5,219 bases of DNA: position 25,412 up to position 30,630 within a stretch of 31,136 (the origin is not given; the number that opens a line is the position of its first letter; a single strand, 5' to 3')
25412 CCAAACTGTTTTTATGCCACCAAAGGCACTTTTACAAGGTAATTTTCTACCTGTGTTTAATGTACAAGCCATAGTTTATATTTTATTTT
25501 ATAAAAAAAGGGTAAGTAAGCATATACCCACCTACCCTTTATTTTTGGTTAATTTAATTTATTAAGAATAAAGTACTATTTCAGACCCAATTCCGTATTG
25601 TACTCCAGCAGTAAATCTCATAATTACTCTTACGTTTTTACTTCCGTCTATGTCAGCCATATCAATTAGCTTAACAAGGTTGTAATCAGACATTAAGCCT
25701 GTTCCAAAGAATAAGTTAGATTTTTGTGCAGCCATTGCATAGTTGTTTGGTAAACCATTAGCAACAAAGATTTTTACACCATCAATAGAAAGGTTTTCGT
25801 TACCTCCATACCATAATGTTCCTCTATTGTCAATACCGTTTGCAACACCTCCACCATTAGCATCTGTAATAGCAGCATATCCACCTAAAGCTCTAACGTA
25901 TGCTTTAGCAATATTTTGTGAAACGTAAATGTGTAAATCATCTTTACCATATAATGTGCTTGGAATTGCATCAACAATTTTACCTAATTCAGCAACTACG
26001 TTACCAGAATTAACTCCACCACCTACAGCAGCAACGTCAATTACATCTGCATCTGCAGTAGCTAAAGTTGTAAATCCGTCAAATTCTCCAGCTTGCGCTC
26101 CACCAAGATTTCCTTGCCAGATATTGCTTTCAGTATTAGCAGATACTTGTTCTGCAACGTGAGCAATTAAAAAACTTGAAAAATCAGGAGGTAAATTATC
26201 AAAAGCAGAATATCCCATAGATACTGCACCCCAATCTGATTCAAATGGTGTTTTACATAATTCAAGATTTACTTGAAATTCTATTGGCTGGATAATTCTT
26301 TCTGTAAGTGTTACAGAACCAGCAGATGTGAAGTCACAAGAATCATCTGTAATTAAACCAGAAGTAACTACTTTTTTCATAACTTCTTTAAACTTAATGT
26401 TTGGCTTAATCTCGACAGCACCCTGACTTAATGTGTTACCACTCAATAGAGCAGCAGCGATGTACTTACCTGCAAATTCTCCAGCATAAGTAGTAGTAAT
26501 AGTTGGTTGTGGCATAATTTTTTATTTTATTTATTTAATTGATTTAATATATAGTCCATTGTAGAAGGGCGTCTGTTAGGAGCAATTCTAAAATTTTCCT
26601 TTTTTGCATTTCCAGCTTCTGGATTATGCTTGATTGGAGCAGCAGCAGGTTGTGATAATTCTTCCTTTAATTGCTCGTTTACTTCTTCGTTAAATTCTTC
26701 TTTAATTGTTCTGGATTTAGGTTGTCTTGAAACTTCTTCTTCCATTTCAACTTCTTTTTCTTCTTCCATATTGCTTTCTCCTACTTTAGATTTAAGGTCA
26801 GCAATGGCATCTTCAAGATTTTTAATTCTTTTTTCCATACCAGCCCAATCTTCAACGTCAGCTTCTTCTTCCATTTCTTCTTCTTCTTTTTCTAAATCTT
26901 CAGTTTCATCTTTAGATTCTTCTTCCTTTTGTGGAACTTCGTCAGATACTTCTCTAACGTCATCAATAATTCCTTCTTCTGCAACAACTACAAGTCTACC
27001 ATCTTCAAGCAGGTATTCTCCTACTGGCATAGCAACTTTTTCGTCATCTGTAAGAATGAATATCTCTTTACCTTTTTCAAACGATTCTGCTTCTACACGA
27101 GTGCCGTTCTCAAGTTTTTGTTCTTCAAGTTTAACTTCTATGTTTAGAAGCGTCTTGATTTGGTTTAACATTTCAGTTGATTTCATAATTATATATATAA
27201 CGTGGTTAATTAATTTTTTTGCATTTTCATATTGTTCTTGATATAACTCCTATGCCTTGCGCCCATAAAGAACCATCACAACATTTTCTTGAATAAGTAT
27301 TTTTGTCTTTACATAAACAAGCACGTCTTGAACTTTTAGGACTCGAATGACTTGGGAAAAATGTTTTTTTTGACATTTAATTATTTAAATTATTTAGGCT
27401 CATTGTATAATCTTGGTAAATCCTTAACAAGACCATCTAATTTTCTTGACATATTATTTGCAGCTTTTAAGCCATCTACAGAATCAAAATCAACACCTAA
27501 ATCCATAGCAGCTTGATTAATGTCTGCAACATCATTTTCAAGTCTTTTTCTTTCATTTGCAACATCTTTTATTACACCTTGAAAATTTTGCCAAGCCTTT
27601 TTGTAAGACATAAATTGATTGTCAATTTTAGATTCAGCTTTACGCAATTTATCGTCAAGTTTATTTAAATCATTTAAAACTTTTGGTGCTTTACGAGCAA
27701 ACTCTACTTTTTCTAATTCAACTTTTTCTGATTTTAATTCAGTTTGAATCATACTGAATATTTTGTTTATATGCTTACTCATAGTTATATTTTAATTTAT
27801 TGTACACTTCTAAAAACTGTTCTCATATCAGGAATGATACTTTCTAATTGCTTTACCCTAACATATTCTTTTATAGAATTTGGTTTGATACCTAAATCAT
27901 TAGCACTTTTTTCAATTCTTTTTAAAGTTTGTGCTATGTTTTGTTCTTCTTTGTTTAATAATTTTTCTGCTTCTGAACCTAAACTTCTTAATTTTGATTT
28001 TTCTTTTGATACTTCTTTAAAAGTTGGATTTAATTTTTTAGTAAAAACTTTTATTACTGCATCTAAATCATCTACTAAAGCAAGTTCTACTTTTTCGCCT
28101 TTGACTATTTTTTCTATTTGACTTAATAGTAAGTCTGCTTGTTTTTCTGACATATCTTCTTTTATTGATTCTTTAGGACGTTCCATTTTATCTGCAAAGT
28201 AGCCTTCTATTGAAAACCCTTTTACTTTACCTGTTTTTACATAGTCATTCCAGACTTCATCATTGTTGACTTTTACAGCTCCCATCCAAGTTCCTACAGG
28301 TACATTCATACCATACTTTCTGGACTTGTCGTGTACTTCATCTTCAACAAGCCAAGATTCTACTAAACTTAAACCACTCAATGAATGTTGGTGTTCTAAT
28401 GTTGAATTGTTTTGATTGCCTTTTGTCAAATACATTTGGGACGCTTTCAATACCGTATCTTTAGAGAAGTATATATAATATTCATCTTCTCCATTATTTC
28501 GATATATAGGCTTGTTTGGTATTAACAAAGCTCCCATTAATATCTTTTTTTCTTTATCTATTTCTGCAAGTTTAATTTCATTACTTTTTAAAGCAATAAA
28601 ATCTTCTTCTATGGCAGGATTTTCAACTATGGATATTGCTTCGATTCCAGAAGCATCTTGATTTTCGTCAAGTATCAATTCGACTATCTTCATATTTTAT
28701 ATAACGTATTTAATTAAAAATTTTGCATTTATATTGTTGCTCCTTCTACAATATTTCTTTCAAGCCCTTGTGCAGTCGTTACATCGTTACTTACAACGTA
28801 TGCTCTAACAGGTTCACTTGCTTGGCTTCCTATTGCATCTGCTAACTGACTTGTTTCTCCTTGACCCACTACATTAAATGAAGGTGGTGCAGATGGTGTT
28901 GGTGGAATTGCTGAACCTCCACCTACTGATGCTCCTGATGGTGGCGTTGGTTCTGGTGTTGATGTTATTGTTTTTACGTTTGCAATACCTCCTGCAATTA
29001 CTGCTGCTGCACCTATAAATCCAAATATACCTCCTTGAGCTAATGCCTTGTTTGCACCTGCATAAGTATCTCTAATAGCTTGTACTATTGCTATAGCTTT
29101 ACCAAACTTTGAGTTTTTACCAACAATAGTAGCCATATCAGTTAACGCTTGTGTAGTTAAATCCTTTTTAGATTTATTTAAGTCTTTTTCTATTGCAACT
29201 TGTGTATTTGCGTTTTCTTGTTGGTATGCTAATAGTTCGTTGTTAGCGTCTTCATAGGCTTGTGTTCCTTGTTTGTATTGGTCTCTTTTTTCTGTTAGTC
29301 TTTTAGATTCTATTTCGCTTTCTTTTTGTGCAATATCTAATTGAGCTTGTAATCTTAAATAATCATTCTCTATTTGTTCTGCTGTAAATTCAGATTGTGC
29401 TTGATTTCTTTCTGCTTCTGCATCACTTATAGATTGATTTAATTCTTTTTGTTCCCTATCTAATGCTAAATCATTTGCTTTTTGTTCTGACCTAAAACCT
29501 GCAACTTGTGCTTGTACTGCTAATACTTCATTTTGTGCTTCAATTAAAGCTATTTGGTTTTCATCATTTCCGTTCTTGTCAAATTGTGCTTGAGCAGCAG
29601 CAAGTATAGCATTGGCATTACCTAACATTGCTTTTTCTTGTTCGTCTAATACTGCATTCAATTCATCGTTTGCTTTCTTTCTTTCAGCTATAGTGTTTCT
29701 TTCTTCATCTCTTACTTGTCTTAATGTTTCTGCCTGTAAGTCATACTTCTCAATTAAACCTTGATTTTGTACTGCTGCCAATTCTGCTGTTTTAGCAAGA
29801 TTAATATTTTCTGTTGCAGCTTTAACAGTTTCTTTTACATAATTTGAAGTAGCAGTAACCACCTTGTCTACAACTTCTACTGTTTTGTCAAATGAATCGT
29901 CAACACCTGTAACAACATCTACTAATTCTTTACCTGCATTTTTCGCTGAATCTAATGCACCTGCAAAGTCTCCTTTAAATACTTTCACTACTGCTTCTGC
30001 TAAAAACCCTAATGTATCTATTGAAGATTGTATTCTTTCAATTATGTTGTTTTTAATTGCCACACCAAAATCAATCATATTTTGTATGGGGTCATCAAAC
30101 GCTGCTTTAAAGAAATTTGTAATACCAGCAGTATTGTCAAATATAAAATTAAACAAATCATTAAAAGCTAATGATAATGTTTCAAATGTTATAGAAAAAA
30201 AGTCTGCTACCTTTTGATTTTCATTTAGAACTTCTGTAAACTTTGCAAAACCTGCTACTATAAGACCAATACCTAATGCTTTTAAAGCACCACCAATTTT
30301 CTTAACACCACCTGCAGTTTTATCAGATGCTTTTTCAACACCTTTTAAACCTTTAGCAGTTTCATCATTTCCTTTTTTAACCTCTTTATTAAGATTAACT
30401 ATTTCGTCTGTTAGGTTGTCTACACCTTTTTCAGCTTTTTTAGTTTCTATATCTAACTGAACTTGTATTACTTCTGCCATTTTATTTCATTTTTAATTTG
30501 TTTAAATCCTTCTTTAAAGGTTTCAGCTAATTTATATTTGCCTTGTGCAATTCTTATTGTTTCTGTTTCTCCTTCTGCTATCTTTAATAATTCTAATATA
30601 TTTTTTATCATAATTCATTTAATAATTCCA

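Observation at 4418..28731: Five-copy CGT-type promoter motif marks every late operon and predicts leaderless mRNAs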

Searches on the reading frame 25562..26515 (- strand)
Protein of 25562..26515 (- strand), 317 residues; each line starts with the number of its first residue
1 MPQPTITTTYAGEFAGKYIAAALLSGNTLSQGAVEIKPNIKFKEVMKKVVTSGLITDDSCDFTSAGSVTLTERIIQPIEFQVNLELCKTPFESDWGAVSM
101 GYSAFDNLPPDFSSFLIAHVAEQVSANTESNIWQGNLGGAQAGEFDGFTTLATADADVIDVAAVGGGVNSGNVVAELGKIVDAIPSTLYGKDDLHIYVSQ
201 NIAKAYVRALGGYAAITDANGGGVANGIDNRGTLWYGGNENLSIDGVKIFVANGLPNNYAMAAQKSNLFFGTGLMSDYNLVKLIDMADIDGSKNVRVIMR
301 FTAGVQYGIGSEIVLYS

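Call 8: search_protein_families(library=phrogs, proteins=[window:25562-26515:-], max_evalue=0.001)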
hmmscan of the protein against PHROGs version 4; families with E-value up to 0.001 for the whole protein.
window:25562-26515:- (317 aa): 2 families
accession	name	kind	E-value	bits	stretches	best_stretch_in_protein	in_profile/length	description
phrog_11320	-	unknown function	5.3e-44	151.4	1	5-317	6-305/324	-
phrog_1623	-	head and packaging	2.1e-07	31.6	1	111-273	117-263/305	virion structural protein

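Call 9: search_protein_families(library=pfam, proteins=[window:25562-26515:-], max_evalue=0.01)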
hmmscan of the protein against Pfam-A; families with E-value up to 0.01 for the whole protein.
window:25562-26515:- (317 aa): 0 families

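Call 21: find_related_loci(query=window:25562-26515:-, collection=viral_contigs, flank=10000)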
Query window:25562-26515:- (317 aa) in viral_contigs; peptide patterns used: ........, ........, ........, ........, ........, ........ (x = any residue, [..] = any of these).
599 stretches matched a pattern (row limit reached: there are more); 596 encode a relative of the query (tblastn E <= 1e-3); the best 80 are kept; 80 distinct loci.
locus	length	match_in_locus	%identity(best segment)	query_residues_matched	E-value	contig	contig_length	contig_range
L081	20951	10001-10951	100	1-317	0e+0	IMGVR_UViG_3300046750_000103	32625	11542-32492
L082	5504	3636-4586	96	1-317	0e+0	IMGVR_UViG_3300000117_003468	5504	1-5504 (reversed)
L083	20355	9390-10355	96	1-317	0e+0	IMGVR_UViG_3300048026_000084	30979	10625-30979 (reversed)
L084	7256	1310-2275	96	1-317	0e+0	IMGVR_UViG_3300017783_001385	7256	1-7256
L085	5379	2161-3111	94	1-317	0e+0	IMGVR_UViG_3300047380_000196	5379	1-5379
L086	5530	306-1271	93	1-317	0e+0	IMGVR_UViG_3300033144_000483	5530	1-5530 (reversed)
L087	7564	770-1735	93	1-317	0e+0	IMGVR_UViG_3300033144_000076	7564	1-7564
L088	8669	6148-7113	93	1-317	0e+0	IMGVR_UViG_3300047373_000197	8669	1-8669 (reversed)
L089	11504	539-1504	93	1-317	0e+0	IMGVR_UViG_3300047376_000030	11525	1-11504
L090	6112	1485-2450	93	1-317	0e+0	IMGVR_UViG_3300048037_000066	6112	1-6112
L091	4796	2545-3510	93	1-317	0e+0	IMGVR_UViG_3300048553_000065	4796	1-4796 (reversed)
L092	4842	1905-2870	92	1-317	0e+0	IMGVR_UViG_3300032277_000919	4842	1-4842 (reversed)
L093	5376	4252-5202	92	1-317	0e+0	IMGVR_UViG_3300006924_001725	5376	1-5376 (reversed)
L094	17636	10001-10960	92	1-317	0e+0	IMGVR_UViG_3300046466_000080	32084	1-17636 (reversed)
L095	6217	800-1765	91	1-317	0e+0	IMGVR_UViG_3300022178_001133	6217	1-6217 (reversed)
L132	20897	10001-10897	67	10-317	1e-131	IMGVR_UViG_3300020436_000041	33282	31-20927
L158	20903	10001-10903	63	10-317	5e-129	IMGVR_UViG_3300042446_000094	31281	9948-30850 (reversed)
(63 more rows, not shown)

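Call 31: find_related_loci(query=L132:17674-19020:+, collection=viral_contigs, flank=10000)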
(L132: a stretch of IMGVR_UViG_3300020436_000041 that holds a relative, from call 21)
Query L132:17674-19020:+ (448 aa) in viral_contigs; peptide patterns used: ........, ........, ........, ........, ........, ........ (x = any residue, [..] = any of these).
30 stretches matched a pattern; 1 encode a relative of the query (tblastn E <= 1e-3); 1 distinct loci.
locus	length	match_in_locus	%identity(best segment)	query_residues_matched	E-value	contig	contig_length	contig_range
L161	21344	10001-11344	100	1-448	0e+0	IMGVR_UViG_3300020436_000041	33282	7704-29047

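Call 53: find_related_loci(query=L158:19743-20585:+, collection=viral_contigs, flank=10000)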
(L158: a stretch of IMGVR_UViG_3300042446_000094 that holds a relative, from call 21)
Query L158:19743-20585:+ (280 aa) in viral_contigs; peptide patterns used: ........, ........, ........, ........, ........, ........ (x = any residue, [..] = any of these).
599 stretches matched a pattern (row limit reached: there are more); 588 encode a relative of the query (tblastn E <= 1e-3); the best 80 are kept; 80 distinct loci.
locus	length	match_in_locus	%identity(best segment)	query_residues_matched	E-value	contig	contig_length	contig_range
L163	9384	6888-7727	100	1-280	0e+0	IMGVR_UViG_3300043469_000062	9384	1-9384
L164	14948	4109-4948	96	1-280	0e+0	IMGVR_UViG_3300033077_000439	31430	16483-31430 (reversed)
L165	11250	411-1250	96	1-280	0e+0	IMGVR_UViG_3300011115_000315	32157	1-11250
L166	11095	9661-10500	96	1-280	0e+0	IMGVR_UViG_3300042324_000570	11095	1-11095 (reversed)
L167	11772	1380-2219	96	1-280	0e+0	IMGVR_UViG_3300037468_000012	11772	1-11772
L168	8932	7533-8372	95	1-280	0e+0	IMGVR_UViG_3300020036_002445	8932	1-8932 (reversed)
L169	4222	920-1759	95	1-280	0e+0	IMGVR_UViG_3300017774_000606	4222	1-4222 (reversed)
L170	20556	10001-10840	95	1-280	0e+0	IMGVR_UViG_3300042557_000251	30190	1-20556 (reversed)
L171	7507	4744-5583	95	1-280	0e+0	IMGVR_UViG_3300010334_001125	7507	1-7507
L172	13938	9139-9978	94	1-280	0e+0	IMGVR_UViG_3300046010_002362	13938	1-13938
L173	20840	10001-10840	94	1-280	0e+0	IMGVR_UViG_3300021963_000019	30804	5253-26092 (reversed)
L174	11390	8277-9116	94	1-280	0e+0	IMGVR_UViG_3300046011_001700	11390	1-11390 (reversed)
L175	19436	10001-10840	94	1-280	0e+0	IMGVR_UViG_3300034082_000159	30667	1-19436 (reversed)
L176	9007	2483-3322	94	1-280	0e+0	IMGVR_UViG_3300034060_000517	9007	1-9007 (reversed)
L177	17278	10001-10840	94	1-280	0e+0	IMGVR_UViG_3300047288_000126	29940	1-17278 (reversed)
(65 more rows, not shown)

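Call 66: search_protein_families(library=pfam, proteins=[L161:17212-17772:+, L173:11337-11879:+], max_evalue=0.1)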
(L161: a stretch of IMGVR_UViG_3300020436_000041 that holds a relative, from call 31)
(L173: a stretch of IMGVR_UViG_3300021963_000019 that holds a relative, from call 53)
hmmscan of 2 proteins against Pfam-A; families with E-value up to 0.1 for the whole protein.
L161:17212-17772:+ (186 aa): 5 families
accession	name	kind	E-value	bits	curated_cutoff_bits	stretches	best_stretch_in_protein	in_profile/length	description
PF04542.20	Sigma70_r2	-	0.0019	18.4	24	1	9-77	4-69/71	Sigma-70 region 2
PF05043.19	Mga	-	0.031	15.3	21.1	1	135-175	26-65/87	Mga helix-turn-helix domain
PF13384.12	HTH_23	-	0.037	14.3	24.6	1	133-163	10-41/50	Homeodomain-like domain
PF12844.13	HTH_19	-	0.048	14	30.2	0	139-163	12-36/64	Helix-turn-helix domain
PF21716.3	dnstrm_HI1420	-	0.068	13.5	27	0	105-162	12-66/90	Probable addiction module antidote protein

L173:11337-11879:+ (180 aa): 2 families
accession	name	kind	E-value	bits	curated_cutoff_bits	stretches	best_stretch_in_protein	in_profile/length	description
PF04297.20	UPF0122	-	0.0014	19.3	22.7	1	122-166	23-66/101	Putative helix-turn-helix protein, YlxM / p13 like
PF04542.20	Sigma70_r2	-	0.0032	17.7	24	1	24-78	17-69/71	Sigma-70 region 2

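Call 92: search_dna_similar(query=L173:11337-11879:+, collection=phages, mode=protein, max_evalue=0.001, max_rows=40)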
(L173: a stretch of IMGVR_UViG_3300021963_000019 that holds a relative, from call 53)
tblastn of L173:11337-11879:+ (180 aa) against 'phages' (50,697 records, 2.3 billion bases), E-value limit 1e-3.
No match.

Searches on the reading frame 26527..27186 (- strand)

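Call 8: search_protein_families(library=phrogs, proteins=[window:26527-27186:-], max_evalue=0.001)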
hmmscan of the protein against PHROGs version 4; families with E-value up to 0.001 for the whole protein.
window:26527-27186:- (219 aa): 1 family
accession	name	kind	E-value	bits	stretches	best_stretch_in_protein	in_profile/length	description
phrog_24921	-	unknown function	4.1e-06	27.1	1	20-137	207-320/349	-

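Call 9: search_protein_families(library=pfam, proteins=[window:26527-27186:-], max_evalue=0.01)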
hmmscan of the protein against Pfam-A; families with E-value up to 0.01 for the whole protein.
window:26527-27186:- (219 aa): 0 families

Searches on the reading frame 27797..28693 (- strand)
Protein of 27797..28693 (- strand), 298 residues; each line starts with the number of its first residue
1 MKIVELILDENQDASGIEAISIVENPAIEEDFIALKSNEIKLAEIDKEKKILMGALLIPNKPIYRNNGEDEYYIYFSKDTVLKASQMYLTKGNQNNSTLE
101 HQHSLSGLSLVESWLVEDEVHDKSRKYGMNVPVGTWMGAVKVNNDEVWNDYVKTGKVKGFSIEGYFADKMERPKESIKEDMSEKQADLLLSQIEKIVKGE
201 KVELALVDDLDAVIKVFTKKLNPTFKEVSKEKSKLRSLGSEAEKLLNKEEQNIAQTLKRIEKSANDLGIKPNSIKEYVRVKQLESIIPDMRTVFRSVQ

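Call 8: search_protein_families(library=phrogs, proteins=[window:27797-28693:-], max_evalue=0.001)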
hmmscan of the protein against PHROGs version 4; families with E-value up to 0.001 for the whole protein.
window:27797-28693:- (298 aa): 5 families
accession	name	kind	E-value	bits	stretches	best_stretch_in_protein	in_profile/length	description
phrog_24921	-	unknown function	7e-53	180.9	1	5-185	5-189/349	-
phrog_1530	-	other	6e-14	53.1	1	29-178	227-360/379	DNA methyltransferase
phrog_15223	-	other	8.2e-09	36.7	1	40-184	4-132/199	protease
phrog_34096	-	head and packaging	2e-07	31.1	1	42-170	126-239/412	head maturation protease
phrog_13242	-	unknown function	0.00052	20.1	1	129-165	387-422/450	-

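Call 9: search_protein_families(library=pfam, proteins=[window:27797-28693:-], max_evalue=0.01)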
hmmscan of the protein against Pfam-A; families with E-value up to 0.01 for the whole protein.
window:27797-28693:- (298 aa): 1 family
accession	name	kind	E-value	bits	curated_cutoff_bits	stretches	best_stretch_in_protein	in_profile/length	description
PF14550.11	Peptidase_S78_2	-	5.4e-14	52.7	24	1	43-165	6-121/126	Putative phage serine protease XkdF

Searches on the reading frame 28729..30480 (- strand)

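Call 8: search_protein_families(library=phrogs, proteins=[window:28729-30480:-], max_evalue=0.001)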
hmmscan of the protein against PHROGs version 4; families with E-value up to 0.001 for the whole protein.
window:28729-30480:- (583 aa): 2 families
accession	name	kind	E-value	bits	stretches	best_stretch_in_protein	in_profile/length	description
phrog_21537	-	head and packaging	6.8e-17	62.4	1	56-496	129-580/682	virion structural protein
phrog_3336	-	tail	0.0005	19.7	0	310-509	759-948/1051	tail length tape measure protein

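Call 9: search_protein_families(library=pfam, proteins=[window:28729-30480:-], max_evalue=0.01)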
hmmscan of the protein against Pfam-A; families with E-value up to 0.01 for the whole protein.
window:28729-30480:- (583 aa): 0 families
